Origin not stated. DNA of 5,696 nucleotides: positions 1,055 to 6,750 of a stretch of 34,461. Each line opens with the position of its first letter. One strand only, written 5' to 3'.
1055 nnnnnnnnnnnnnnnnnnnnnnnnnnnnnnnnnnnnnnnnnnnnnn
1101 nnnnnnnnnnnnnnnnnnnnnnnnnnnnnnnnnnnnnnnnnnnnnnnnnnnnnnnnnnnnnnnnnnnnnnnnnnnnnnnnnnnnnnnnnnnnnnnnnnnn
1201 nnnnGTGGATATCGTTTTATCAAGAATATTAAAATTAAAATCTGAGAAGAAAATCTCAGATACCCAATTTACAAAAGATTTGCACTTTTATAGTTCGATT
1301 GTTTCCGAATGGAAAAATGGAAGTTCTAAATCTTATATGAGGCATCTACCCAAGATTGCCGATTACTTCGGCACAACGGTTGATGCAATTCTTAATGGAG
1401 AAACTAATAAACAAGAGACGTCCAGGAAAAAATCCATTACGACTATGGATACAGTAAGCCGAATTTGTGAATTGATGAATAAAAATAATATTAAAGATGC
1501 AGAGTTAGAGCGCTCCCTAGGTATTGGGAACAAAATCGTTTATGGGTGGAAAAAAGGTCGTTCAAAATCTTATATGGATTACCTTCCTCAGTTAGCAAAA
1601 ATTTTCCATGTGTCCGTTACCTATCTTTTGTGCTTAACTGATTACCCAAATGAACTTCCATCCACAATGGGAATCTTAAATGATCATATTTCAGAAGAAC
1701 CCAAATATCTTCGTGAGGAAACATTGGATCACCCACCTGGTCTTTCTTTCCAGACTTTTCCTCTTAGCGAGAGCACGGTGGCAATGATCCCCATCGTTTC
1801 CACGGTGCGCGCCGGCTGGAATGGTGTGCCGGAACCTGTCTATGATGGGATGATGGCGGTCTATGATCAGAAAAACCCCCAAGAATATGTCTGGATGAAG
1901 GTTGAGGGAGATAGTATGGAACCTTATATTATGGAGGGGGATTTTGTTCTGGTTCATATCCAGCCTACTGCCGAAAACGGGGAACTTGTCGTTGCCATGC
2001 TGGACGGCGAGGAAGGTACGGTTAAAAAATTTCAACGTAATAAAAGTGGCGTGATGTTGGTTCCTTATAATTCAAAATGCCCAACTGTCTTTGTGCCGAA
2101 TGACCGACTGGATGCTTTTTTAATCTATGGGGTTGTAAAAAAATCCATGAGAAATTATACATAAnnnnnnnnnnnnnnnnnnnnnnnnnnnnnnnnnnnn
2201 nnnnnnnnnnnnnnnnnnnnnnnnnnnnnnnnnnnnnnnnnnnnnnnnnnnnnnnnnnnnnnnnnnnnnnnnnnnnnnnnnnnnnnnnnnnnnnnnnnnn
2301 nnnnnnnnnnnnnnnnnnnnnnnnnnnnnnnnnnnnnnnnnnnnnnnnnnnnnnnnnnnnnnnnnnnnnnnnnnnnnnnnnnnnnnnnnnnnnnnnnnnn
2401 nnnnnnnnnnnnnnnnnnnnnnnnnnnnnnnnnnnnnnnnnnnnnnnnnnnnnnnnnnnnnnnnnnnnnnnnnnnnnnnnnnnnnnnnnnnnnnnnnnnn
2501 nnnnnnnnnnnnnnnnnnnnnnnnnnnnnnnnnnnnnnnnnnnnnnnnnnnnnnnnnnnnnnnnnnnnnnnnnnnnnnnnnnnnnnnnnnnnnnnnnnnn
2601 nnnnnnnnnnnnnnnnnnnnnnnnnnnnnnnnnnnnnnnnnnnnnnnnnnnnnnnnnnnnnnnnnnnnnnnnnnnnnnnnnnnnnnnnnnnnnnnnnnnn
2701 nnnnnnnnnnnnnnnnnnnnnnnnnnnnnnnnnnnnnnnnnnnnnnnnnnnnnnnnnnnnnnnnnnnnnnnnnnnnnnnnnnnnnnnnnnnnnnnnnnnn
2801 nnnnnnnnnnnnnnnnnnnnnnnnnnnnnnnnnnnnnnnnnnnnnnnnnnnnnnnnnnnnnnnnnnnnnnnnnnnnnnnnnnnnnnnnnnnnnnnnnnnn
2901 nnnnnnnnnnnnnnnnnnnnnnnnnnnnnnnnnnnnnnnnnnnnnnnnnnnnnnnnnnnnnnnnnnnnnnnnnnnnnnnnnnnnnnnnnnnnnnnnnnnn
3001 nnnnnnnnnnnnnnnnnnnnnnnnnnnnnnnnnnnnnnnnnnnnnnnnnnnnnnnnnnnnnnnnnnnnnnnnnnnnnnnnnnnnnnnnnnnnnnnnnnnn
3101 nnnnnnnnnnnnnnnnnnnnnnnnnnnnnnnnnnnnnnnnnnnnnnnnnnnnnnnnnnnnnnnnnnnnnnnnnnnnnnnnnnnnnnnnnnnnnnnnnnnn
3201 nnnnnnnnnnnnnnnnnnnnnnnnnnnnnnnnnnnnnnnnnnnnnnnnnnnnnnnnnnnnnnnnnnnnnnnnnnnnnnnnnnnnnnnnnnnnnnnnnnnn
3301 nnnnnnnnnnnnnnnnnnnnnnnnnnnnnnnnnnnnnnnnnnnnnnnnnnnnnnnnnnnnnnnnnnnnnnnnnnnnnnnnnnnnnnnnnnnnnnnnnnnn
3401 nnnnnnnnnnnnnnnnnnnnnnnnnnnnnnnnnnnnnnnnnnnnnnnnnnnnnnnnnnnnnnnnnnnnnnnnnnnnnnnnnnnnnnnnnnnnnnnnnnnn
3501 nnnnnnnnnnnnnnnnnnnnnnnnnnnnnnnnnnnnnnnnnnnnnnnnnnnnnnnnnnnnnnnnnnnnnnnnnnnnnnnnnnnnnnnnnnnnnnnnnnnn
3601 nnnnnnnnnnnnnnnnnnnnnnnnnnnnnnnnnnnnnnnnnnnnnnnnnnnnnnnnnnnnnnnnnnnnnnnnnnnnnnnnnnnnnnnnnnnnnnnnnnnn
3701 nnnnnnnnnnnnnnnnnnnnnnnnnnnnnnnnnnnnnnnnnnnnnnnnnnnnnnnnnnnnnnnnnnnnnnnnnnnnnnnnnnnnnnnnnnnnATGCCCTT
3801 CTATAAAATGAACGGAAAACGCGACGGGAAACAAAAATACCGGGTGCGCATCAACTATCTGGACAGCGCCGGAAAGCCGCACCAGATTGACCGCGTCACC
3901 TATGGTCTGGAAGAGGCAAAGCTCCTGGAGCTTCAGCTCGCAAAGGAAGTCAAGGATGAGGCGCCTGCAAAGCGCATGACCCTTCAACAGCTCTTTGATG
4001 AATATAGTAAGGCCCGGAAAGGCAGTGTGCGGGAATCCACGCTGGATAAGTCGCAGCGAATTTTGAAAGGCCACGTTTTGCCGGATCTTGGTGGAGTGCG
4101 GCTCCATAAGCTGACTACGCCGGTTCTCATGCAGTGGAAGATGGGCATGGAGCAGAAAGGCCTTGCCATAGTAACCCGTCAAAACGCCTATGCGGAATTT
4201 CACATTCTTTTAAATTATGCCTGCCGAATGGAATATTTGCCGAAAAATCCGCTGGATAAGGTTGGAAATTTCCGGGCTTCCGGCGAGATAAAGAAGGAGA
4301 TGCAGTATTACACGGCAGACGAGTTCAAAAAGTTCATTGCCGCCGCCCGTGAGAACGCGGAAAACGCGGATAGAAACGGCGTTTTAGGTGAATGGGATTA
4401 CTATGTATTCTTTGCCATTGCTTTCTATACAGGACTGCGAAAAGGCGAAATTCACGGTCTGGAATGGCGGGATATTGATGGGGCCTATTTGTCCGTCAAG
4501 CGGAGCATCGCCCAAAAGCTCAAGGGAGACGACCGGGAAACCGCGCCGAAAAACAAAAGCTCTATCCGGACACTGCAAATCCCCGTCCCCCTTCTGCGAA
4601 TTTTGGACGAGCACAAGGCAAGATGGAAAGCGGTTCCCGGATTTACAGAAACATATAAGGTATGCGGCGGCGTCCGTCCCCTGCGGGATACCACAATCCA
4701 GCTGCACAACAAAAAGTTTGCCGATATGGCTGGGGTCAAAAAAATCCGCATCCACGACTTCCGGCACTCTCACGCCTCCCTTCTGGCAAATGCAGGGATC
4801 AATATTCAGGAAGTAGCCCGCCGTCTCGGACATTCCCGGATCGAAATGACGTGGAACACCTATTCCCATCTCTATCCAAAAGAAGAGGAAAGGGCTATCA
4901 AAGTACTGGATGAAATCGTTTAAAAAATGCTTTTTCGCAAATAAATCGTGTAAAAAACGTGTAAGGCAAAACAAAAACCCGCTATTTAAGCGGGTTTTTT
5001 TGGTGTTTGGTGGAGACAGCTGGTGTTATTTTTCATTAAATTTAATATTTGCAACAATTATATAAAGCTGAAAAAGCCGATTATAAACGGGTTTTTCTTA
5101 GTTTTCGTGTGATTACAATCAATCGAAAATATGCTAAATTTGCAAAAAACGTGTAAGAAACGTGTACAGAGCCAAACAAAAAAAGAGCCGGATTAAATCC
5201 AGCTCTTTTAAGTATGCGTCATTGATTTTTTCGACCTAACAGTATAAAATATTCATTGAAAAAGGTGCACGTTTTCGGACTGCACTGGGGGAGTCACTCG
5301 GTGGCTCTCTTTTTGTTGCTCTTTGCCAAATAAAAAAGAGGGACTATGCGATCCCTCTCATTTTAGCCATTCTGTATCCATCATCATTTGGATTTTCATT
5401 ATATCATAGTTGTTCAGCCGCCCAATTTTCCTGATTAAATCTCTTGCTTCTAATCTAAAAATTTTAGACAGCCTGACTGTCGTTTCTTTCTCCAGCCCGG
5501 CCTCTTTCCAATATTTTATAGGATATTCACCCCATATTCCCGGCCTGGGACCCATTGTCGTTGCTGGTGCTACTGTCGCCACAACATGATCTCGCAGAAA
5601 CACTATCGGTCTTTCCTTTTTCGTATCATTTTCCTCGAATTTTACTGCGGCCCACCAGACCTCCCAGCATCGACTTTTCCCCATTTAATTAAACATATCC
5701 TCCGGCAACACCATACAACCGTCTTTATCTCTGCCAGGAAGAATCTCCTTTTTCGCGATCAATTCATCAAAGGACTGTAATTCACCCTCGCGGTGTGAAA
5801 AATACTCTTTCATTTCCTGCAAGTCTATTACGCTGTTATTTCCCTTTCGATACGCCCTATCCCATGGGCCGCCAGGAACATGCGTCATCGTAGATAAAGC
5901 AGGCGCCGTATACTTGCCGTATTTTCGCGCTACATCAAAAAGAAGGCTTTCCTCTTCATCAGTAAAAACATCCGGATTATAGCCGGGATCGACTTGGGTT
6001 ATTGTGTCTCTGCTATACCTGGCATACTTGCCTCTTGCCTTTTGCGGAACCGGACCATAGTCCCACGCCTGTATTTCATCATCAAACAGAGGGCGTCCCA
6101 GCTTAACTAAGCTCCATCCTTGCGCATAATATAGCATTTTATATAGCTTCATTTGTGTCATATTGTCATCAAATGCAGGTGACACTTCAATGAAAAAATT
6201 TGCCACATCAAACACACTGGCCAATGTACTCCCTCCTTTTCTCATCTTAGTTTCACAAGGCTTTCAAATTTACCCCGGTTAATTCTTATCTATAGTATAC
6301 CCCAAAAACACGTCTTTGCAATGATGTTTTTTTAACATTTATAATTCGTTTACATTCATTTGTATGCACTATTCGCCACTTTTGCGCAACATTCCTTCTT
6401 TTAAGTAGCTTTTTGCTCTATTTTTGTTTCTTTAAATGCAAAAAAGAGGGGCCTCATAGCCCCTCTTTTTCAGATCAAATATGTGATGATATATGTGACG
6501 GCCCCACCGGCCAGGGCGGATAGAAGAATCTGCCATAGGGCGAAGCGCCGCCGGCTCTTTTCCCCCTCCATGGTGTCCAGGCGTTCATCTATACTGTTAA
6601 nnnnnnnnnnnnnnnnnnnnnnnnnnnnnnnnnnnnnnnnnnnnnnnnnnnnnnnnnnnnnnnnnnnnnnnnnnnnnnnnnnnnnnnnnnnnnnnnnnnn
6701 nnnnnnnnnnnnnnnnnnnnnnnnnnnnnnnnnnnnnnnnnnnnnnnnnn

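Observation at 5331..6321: Self-contained toxin-antitoxin module: Panacea-domain (DUF4065) antitoxin coupled to a MazF/PemK-like toxin, next to attP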

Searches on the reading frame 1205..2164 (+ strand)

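Call 44: search_protein_families(library=pfam, proteins=[window:1205-2164:+], max_evalue=0.01)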
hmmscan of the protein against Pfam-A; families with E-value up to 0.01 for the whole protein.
window:1205-2164:+ (319 aa): 5 families
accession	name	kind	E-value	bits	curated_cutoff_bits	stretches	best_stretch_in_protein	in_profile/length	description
PF00717.28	Peptidase_S24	-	1.5e-23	83.2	23.3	1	196-310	1-114/116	Peptidase S24-like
PF13443.12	HTH_26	-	2.7e-09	37.6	22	1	8-63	2-58/63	Cro/C1-type HTH DNA-binding domain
PF12844.13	HTH_19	-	3.2e-07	30.6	30.2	1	7-66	3-62/64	Helix-turn-helix domain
PF01381.28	HTH_3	-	0.0011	19.4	23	0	89-141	3-55/55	Helix-turn-helix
PF08667.16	BetR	-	0.0021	18.6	21.6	0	84-152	7-79/148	BetR domain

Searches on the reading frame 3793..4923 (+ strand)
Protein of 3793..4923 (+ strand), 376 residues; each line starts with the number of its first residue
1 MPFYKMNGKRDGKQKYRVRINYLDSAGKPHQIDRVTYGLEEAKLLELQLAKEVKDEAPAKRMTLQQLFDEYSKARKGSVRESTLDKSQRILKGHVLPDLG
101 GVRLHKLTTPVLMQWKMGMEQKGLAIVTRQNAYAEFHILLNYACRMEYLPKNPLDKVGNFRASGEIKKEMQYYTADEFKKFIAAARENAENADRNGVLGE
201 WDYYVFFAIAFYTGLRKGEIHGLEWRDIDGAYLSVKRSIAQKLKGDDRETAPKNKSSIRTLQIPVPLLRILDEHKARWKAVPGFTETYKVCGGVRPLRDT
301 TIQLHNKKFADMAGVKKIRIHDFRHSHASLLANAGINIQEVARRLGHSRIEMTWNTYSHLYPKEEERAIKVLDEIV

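Call 44: search_protein_families(library=pfam, proteins=[window:3793-4923:+], max_evalue=0.01)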
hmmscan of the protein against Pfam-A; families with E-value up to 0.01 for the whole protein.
window:3793-4923:+ (376 aa): 3 families
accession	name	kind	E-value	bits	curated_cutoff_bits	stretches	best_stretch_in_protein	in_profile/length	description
PF00589.27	Phage_integrase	-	1.8e-19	70.6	27.1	1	174-362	4-170/172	Phage integrase family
PF14659.12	Phage_int_SAM_3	-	1.6e-10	41.5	22.6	1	63-115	1-53/58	Phage integrase, N-terminal SAM-like domain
PF13102.12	Phage_int_SAM_5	-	0.00068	20.4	22.3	1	64-155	2-94/98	Phage integrase SAM-like domain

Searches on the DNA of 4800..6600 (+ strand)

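Call 56: search_dna_similar(query=window:4900-6500:+, collection=phages, mode=near, max_rows=10)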
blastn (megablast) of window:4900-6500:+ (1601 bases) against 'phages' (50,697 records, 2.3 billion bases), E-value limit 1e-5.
No match.
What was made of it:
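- Tried and rejected: No nucleotide match (call 56).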

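Call 76: search_rna_families(source=window, start=4800, end=6600, threshold=evalue, max_evalue=1)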
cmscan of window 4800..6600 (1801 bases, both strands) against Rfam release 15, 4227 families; matches with E-value up to 1: 20.
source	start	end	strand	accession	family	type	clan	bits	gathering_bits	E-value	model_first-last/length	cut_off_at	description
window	4966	5044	-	RF02074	STnc240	Gene; sRNA;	-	30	55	0.059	1-77/77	no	Enterobacterial sRNA STnc240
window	4969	5062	-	RF00513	Trp_leader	Cis-reg; leader;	-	28.1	41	0.0041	1-100/100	no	Tryptophan operon leader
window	4940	5033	+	RF01770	rimP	Cis-reg; leader;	-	28.1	47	0.055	1-102/102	no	Gammaprotebacteria rimP leader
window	4969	5063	-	RF01470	rli38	Gene; sRNA;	-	26.3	49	0.57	1-150/150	no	Listeria sRNA rli38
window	5174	5276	-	RF02053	STnc430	Gene; sRNA;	-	26.2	47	0.18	1-162/162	no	Enterobacterial sRNA STnc430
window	4898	5007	+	RF02073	STnc260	Gene; sRNA;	-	26.1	100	0.36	1-176/176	no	Salmonella enterica sRNA STnc260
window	4921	5001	+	RF00512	Leu_leader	Cis-reg; leader;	-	25.7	50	0.013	1-148/148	no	Leucine operon leader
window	4926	5003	+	RF00513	Trp_leader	Cis-reg; leader;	-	24.8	41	0.03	1-100/100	no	Tryptophan operon leader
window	5173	5317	-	RF00558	L20_leader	Cis-reg; leader;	-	24.7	58.7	0.042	1-127/127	no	Ribosomal protein L20 leader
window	4903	5003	-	RF02900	AaHKsRNA82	Gene; sRNA;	-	24.6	51.4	0.63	1-81/81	no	Aggregatibacter sRNA 82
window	4919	5002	+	RF02891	AgrB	Gene; antisense;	-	24.5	40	0.24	1-84/84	no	ArsR-gov region gene B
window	4917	5004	+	RF01859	Phe_leader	Cis-reg; leader;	-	23.8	55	0.4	1-125/125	no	Phenylalanine leader peptide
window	4968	5037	-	RF01859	Phe_leader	Cis-reg; leader;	-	23.2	55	0.52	1-125/125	no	Phenylalanine leader peptide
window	6434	6565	-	RF00558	L20_leader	Cis-reg; leader;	-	22.8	58.7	0.12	1-127/127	no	Ribosomal protein L20 leader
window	5178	5373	-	RF01808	MicX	Gene; sRNA;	-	21.9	75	0.04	1-194/194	no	MicX Vibrio cholerae sRNA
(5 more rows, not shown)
